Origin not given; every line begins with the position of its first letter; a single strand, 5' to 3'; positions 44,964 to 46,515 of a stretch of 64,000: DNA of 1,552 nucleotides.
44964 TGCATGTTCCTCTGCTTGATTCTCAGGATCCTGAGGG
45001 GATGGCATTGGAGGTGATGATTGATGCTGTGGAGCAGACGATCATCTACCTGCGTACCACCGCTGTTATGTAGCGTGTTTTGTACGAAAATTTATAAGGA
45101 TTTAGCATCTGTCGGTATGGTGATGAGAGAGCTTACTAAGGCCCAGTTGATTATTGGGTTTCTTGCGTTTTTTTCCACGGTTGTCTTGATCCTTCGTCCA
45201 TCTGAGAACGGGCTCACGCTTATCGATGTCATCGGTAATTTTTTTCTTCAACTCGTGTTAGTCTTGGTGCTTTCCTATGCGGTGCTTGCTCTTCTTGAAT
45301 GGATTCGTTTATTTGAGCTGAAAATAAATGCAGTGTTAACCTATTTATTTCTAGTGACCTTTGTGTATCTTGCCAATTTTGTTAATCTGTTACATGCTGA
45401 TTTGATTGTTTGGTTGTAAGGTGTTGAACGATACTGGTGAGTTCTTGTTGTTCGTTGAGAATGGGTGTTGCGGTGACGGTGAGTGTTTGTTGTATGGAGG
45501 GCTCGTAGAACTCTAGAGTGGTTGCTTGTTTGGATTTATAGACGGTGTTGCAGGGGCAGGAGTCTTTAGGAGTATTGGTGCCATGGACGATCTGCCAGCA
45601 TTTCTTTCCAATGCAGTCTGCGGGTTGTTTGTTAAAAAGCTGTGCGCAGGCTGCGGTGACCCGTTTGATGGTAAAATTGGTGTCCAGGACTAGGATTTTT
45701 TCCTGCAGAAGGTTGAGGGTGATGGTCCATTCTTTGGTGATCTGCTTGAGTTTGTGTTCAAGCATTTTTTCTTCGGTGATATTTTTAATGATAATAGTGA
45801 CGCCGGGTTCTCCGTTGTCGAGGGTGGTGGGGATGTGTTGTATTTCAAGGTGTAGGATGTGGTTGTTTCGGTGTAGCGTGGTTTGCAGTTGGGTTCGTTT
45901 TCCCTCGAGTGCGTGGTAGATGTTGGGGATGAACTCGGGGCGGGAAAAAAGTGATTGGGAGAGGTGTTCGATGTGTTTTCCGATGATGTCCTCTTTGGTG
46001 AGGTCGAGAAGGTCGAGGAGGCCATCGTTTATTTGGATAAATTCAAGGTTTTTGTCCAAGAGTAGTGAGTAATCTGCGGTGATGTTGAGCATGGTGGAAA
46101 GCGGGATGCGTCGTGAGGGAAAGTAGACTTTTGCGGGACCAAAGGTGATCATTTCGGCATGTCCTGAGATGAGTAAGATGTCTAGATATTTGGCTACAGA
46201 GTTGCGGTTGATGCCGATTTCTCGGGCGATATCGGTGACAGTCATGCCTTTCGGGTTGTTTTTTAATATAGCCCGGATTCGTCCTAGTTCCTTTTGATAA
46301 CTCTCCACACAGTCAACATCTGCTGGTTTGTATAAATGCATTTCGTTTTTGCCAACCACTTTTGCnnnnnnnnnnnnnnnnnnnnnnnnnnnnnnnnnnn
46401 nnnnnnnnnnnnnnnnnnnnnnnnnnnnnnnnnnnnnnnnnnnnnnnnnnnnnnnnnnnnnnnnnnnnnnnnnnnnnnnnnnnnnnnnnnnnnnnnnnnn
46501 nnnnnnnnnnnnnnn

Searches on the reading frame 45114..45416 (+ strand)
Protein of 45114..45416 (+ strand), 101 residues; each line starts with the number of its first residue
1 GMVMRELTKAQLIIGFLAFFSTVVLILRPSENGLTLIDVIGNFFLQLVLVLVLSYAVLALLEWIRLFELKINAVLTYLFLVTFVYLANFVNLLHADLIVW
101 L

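Call 9: search_protein_families(library=pfam, max_evalue=0.1, proteins=[window:45114-45416:+])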
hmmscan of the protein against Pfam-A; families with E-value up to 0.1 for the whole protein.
window:45114-45416:+ (101 aa): 1 family
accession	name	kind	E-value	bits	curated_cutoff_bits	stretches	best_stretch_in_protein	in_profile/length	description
PF20730.2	YetF_N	-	0.046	14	26.5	1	10-45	6-41/76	YetF N-terminal transmembrane domain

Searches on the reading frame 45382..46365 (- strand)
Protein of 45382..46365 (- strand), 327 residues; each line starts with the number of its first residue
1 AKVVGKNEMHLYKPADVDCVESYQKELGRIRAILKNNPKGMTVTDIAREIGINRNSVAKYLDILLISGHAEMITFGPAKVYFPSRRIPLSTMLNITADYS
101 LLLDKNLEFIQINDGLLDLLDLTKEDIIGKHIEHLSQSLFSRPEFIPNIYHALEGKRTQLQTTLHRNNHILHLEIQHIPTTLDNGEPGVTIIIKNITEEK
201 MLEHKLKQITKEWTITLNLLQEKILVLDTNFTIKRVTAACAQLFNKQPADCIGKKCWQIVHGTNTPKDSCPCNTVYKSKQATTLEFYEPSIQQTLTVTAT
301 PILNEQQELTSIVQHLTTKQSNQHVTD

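Call 9: search_protein_families(library=pfam, max_evalue=0.1, proteins=[window:45382-46365:-])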
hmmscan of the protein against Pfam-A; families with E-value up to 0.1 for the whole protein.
window:45382-46365:- (327 aa): 23 families
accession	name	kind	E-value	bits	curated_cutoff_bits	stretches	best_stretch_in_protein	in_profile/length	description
PF13426.13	PAS_9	-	1.2e-14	54.9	27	2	101-198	5-103/103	PAS domain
PF08448.16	PAS_4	-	9.9e-14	51.9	23.1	2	98-200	6-109/110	PAS fold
PF00989.32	PAS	-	1.4e-06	28.7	22.6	1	91-194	5-111/113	PAS fold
PF13596.12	PAS_10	-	3.7e-06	28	22.1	1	90-197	2-106/106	PAS domain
PF21476.4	PF0610-like_N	-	0.0019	18.8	33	0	29-59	5-33/50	PF0610-like, N-terminal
PF13384.12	HTH_23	-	0.0021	18.2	24.6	1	33-62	10-39/50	Homeodomain-like domain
PF09339.16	HTH_IclR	-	0.0028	17.9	22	1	34-62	12-40/52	IclR helix-turn-helix domain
PF13412.12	HTH_24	-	0.0062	16.5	21.9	1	33-63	11-40/48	Winged helix-turn-helix DNA-binding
PF08279.18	HTH_11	-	0.0063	16.8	25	1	30-64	5-39/55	HTH domain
PF06163.17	DUF977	-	0.016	15.7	22.1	1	28-69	15-55/134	Bacterial protein of unknown function (DUF977)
PF24852.1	DUF7726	-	0.024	15.2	26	1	29-86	13-67/73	Domain of unknown function (DUF7726)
PF01978.25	TrmB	-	0.024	14.9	25.6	1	39-82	21-63/68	Sugar-specific transcriptional regulator TrmB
PF01381.28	HTH_3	-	0.026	15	23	1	30-60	1-29/55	Helix-turn-helix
PF12840.13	HTH_20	-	0.026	14.9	27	0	37-64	15-42/51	Helix-turn-helix domain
PF12802.13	MarR_2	-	0.028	15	27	1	34-65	14-45/61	MarR family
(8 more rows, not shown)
